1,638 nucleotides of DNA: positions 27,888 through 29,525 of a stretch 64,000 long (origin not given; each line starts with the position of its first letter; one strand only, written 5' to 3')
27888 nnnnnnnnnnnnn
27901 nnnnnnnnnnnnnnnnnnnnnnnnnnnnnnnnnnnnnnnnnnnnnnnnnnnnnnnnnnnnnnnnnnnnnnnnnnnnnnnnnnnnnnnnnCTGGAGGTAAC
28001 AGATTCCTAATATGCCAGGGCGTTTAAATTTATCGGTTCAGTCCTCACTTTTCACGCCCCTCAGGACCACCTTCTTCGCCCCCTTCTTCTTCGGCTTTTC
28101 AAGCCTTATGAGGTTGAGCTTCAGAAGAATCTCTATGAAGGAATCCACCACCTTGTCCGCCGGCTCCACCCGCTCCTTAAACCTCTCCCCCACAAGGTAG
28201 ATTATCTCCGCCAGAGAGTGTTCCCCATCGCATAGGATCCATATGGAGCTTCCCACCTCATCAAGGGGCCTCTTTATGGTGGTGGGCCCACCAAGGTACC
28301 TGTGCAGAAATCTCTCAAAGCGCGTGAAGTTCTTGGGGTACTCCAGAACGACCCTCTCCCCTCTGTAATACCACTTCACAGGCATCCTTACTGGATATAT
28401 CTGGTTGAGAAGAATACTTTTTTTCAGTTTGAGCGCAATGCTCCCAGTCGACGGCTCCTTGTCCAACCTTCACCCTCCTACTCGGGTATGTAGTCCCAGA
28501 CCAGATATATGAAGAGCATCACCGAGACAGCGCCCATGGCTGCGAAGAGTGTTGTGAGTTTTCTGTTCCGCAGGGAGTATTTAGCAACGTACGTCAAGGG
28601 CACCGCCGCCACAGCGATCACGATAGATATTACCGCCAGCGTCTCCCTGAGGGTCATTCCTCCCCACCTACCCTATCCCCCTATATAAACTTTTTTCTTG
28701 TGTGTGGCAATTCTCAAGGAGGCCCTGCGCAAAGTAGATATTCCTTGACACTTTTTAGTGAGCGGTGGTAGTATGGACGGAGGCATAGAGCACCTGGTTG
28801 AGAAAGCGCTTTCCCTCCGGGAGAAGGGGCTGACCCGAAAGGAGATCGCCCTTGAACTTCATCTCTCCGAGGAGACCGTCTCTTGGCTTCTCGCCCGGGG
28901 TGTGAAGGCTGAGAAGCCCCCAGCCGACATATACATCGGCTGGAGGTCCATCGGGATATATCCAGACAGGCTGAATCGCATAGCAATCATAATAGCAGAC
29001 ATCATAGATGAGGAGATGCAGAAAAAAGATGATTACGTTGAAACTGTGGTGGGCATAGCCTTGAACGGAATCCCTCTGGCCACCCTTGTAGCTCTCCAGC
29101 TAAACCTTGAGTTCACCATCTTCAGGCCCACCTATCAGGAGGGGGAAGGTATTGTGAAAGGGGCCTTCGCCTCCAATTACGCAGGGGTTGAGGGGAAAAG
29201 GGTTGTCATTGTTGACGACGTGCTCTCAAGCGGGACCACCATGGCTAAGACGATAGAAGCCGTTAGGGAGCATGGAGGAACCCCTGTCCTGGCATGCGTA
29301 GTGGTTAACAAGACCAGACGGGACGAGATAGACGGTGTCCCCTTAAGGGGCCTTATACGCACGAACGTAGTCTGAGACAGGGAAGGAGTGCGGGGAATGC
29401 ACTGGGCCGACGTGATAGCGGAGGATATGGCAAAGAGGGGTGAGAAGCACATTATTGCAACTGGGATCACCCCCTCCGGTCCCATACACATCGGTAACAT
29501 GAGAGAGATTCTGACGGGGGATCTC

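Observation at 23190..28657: Uncharacterised five-gene operon: small membrane protein, PqqD-like RRE protein, 1115-aa exported protein, YbjQ-HhH fusion, A24 prepilin-peptidase-like protease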

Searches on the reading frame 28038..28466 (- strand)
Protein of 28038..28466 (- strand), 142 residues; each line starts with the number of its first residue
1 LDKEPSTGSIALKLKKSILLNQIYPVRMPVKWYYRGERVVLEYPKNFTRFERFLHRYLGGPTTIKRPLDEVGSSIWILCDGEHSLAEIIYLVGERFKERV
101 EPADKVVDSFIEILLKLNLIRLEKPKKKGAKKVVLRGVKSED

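Call 3: search_protein_families(library=pfam, proteins=[window:28038-28466:-], max_evalue=1)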
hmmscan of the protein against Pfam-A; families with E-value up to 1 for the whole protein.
window:28038-28466:- (142 aa): 1 family
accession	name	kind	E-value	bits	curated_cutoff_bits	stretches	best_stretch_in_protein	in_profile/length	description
PF05402.18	PqqD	-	1.1e-07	32.6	23.4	1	68-120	15-67/67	Coenzyme PQQ synthesis protein D (PqqD)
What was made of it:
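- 28038..28466 (-): g2: a stand-alone PqqD-like RRE protein (142 aa) with conserved YPKN and RRPLD motifs and a charged tail. Pfam PF05402 at 32.6 bits, above the 23.4 cut-off (call 3).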

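Call 4: search_protein_families(library=ncbifam, proteins=[window:28038-28466:-], max_evalue=1)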
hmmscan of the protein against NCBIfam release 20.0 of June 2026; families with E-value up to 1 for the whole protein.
window:28038-28466:- (142 aa): 4 families
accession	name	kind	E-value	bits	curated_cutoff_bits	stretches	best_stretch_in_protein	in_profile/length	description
TIGR03859.1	PQQ_PqqD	equivalog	1.7e-05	24.6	46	1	68-117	29-77/81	pyrroloquinoline quinone biosynthesis peptide chaperone PqqD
TIGR04248.1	SCM_PqqD_rel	equivalog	0.00043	20.4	100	1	68-122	29-83/84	SynChlorMet cassette protein ScmD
NF033536.1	lasso_PqqD_Bac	exception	0.0083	16.3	80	1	68-121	34-87/88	lasso peptide biosynthesis PqqD family chaperone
NF002535.0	PRK02079.1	equivalog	0.098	12.5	101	1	68-113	38-82/92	pyrroloquinoline quinone biosynthesis peptide chaperone PqqD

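Call 36: find_homologous_proteins(query=window:28038-28466:-, max_evalue=0.001)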
Query window:28038-28466:- (142 aa): 39 proteins with E <= 0.001 among 77 candidates.
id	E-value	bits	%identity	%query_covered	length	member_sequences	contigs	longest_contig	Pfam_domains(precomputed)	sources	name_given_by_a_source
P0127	9.0e-88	309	100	100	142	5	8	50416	PF05402.19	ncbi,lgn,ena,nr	ncbi:MAG: PqqD family protein [Thermoplasmata archaeon]|nr:PqqD family protein [Thermoplasmata archa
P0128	2.5e-64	233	75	92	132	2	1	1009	PF05402.19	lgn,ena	-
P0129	9.1e-34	134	58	80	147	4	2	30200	-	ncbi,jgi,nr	ncbi:MAG: hypothetical protein MUC62_08445 [Candidatus Thermoplasmatota archaeon]|jgi:hypothetical p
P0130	2.4e-33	133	60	77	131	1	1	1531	-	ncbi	-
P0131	2.2e-32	130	53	81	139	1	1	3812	-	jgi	jgi:hypothetical protein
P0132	1.1e-31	127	55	76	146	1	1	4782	-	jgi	jgi:hypothetical protein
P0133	1.1e-31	127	59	61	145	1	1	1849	-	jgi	jgi:hypothetical protein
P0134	1.6e-31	127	53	81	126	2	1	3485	-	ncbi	-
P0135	3.9e-31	126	58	75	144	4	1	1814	-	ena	-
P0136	4.4e-31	126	53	80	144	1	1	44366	-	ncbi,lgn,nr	ncbi:MAG: PqqD family peptide modification chaperone [Candidatus Thermoplasmatota archaeon]|nr:PqqD 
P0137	7.6e-31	125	52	85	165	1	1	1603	PF05402.19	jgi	jgi:hypothetical protein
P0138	2.1e-30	123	59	69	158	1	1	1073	PF05402.19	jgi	jgi:hypothetical protein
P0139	2.9e-30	123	56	68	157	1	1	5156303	PF05402.19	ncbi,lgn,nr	ncbi:MAG: PqqD family protein [Thermoplasmata archaeon]|nr:MAG: PqqD family protein [Thermoplasmata 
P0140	3.6e-30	123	50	83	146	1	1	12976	-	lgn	-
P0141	7.0e-30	122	55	80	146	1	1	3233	-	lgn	-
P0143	9.6e-30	121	55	77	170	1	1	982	PF05402.19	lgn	-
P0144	9.7e-30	121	63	58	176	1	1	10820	PF05402.19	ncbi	-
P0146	1.5e-29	121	55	74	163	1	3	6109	PF05402.19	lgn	-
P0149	9.3e-29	118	50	82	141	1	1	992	PF05402.19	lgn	-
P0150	9.7e-29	118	58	62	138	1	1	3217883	PF05402.19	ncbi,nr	ncbi:MAG: PqqD family protein [Methanomassiliicoccales archaeon]|nr:MAG: PqqD family protein [Methan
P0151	1.2e-28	118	58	64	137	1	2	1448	PF05402.19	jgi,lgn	jgi:hypothetical protein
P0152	1.2e-28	118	59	56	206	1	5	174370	PF05402.19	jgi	jgi:hypothetical protein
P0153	1.4e-28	117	56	66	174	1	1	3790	PF05402.19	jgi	jgi:hypothetical protein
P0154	1.2e-27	114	50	77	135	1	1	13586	PF05402.19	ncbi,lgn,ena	-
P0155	1.4e-27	114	56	69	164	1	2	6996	PF05402.19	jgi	jgi:hypothetical protein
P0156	5.4e-27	112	56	70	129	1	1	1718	PF05402.19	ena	-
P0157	5.8e-27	112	52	71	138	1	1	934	PF05402.19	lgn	-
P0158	8.5e-27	112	51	71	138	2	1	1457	PF05402.19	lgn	-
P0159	9.3e-27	112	52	80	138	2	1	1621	PF05402.19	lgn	-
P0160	9.2e-26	108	57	64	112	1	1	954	PF05402.19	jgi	jgi:hypothetical protein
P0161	1.6e-25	108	54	70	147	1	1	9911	PF05402.19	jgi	jgi:hypothetical protein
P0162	3.5e-24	103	53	71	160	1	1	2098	PF05402.19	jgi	jgi:hypothetical protein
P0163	4.0e-24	103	56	64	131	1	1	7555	PF05402.19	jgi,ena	-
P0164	6.0e-24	102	57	61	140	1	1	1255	PF05402.19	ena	-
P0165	7.4e-24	102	53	69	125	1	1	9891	PF05402.19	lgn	-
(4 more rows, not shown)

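Call 37: find_encoding_contigs(protein=P0139, flank=8000, max_places=2)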
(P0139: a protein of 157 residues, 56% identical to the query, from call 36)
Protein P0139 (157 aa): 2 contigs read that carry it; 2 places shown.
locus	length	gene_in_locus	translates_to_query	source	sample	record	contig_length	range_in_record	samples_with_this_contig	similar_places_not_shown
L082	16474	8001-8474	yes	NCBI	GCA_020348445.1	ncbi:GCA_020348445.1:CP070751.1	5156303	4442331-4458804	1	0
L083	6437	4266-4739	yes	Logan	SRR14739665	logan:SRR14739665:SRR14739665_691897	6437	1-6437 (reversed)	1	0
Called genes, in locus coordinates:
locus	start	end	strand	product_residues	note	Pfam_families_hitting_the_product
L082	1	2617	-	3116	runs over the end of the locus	PF05048:NosD, PF13229:Beta_helix, PF05048:NosD, PF13229:Beta_helix, PF05048:NosD, PF13229:Beta_helix, PF05048:NosD, PF05048:NosD, +15 more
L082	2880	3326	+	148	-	-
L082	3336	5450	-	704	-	PF03169:OPT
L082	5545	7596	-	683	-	PF03169:OPT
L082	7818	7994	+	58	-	-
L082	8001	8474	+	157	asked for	PF05402:PqqD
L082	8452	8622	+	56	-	PF25208:DUF7838 (faint)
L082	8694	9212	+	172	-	-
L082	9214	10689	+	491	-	PF21939:Gp10_C (weak)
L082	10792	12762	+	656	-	PF16177:ACAS_N, PF00501:AMP-binding, PF13193:AMP-binding_C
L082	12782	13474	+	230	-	-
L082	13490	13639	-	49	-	PF26477:DUF8150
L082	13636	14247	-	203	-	-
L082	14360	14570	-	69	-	PF00180:Iso_dh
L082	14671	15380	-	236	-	PF00875:DNA_photolyase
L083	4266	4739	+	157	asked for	PF05402:PqqD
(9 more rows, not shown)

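Call 38: find_encoding_contigs(protein=P0150, flank=8000, max_places=2)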
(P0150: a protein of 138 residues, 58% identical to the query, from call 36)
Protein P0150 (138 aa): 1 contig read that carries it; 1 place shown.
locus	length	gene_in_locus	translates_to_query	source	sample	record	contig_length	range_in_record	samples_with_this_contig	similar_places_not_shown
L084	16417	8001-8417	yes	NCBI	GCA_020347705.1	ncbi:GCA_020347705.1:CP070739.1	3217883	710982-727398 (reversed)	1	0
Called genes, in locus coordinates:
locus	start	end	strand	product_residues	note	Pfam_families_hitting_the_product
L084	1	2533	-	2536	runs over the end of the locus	PF05048:NosD, PF05048:NosD, PF13229:Beta_helix, PF05048:NosD, PF13229:Beta_helix, PF05048:NosD, PF13229:Beta_helix, PF05048:NosD, +7 more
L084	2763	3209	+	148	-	-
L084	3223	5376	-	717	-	PF03169:OPT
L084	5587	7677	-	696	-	PF03169:OPT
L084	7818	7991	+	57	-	-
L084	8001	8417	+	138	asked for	PF05402:PqqD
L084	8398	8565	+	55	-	PF25208:DUF7838 (faint)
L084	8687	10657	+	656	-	PF16177:ACAS_N, PF00501:AMP-binding, PF13193:AMP-binding_C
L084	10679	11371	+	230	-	-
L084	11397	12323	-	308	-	PF22082:TtuA_LIM_N, PF01171:ATP_bind_3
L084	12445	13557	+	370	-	PF08442:ATP-grasp_2, PF13549:ATP-grasp_5, PF24948:Citrate_synth_N, PF00549:Ligase_CoA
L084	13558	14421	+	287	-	PF02629:CoA_binding, PF13380:CoA_binding_2 (weak), PF13607:Succ_CoA_lig, PF00549:Ligase_CoA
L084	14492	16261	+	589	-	PF04068:Fer4_RLI, PF02463:SMC_N (faint), PF00005:ABC_tran, PF13304:AAA_21 (faint), PF00005:ABC_tran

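Call 74: find_encoding_contigs(protein=P0152, flank=6000, max_places=2)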
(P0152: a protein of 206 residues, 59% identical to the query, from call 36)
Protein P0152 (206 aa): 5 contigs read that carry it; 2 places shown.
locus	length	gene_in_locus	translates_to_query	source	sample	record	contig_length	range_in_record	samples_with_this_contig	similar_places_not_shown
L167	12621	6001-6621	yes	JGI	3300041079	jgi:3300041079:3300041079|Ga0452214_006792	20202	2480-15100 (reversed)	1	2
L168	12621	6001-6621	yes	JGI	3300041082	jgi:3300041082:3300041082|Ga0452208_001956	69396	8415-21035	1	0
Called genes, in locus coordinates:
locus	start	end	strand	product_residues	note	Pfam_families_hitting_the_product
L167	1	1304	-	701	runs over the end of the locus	PF03169:OPT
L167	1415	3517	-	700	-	PF03169:OPT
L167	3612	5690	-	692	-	PF03169:OPT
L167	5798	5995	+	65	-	-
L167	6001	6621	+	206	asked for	PF05402:PqqD (weak)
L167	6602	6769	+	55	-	PF25208:DUF7838 (weak)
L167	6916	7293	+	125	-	-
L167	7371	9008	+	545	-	PF21939:Gp10_C (weak)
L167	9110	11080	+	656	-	PF16177:ACAS_N, PF00501:AMP-binding, PF13193:AMP-binding_C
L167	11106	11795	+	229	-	-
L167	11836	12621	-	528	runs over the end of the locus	PF00092:VWA, PF13519:VWA_2 (weak), PF25106:VWA_4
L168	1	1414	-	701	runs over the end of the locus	PF03169:OPT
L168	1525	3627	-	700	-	PF03169:OPT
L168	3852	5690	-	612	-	PF03169:OPT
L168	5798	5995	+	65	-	-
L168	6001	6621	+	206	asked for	PF05402:PqqD (weak)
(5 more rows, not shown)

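Call 75: find_encoding_contigs(protein=P0154, flank=6000, max_places=2)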
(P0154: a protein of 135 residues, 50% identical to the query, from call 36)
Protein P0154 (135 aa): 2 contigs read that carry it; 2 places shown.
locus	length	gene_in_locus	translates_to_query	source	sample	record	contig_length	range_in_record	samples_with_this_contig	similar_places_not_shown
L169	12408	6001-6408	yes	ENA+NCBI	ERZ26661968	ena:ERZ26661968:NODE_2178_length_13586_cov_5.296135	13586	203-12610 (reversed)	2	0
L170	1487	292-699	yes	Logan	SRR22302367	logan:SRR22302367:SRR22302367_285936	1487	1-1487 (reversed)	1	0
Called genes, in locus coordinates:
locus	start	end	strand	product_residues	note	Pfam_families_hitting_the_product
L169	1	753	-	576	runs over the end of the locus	?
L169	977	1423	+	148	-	-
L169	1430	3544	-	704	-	PF03169:OPT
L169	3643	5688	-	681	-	PF03169:OPT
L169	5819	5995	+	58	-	-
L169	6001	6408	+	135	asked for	PF05402:PqqD (weak)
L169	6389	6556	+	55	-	PF25208:DUF7838 (faint)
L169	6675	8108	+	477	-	PF21939:Gp10_C (weak)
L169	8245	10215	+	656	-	PF16177:ACAS_N, PF00501:AMP-binding, PF13193:AMP-binding_C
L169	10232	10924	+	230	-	-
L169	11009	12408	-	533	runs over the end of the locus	?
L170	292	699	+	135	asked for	PF05402:PqqD (weak)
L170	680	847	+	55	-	PF25208:DUF7838 (faint)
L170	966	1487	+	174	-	?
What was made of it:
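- The same g1-g2-Zn-ribbon block occurs in three more genomes (calls 38, 74, 75). In other lineages the g1-g2 pair lies next to OPT oligopeptide transporters (calls 37, 38, 74, 75).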

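Call 87: predict_structure(alignment_id=A6)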
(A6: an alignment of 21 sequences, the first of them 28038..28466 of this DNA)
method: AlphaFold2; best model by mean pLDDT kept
length: 142 residues; sequences in the alignment: 21
mean_pLDDT: 80.1   pTM: 0.67
mean pLDDT of the five models: 80.1, 79.9, 77.1, 76.9, 75.4
residues with pLDDT >= 90: 70; 70-90: 38; 50-70: 15; < 50: 19
segments of 3 or more residues with pLDDT < 50: 128-142
pLDDT, mean of each block of 10 residues (from residue 1): 51 63 92 95 85 84 92 96 93 87 91 94 68 38 39
secondary structure, 60 per line:
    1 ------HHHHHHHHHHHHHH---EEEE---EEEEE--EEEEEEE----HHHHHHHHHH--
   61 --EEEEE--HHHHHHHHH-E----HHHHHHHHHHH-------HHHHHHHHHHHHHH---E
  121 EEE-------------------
elements in order: H7-20 E24-27 E31-35 E38-44 H49-58 E63-67 H70-78 H85-95 H103-116 E120-123
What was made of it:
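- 28038..28466 (-): AF2 model pLDDT 80 (call 87).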

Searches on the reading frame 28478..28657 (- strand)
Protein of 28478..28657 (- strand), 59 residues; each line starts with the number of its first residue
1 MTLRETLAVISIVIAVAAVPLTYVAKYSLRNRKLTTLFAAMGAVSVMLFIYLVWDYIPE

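Call 3: search_protein_families(library=pfam, proteins=[window:28478-28657:-], max_evalue=1)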
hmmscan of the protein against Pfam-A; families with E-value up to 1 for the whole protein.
window:28478-28657:- (59 aa): 3 families
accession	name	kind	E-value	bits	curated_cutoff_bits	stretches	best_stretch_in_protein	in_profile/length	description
PF04982.19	TM_HPP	-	0.011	15.8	27.2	1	8-50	9-50/157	HPP, transmembrane region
PF07344.16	Amastin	-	0.16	12.3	27.2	1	3-51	64-113/157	Amastin surface glycoprotein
PF08510.17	PIG-P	-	0.61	10.4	39.3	1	38-59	7-28/121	PIG-P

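Call 4: search_protein_families(library=ncbifam, proteins=[window:28478-28657:-], max_evalue=1)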
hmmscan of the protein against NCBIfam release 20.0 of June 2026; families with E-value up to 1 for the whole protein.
window:28478-28657:- (59 aa): 1 family
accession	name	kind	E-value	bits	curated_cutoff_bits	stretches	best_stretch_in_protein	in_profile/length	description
TIGR02115.1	potass_kdpF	equivalog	0.14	12.2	26.85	1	42-53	4-15/24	K(+)-transporting ATPase subunit F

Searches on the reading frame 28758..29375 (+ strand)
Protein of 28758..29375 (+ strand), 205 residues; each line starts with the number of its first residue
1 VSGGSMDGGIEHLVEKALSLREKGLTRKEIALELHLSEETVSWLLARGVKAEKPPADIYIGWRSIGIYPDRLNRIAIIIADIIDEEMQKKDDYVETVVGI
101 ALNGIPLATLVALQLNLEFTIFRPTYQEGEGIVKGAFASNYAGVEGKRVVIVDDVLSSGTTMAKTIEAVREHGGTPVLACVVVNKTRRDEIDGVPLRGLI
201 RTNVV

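Call 94: search_protein_families(library=pfam, proteins=[window:28758-29375:+], max_evalue=0.001)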
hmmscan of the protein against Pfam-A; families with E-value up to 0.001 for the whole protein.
window:28758-29375:+ (205 aa): 2 families
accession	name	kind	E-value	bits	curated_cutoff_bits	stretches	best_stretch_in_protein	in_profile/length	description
PF00156.33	Pribosyltran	-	4.7e-19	68.7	26.3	1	68-188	8-129/158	Phosphoribosyl transferase domain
PF08281.18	Sigma70_r4_2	-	0.00026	21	25.7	1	16-50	17-52/54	Sigma-70, region 4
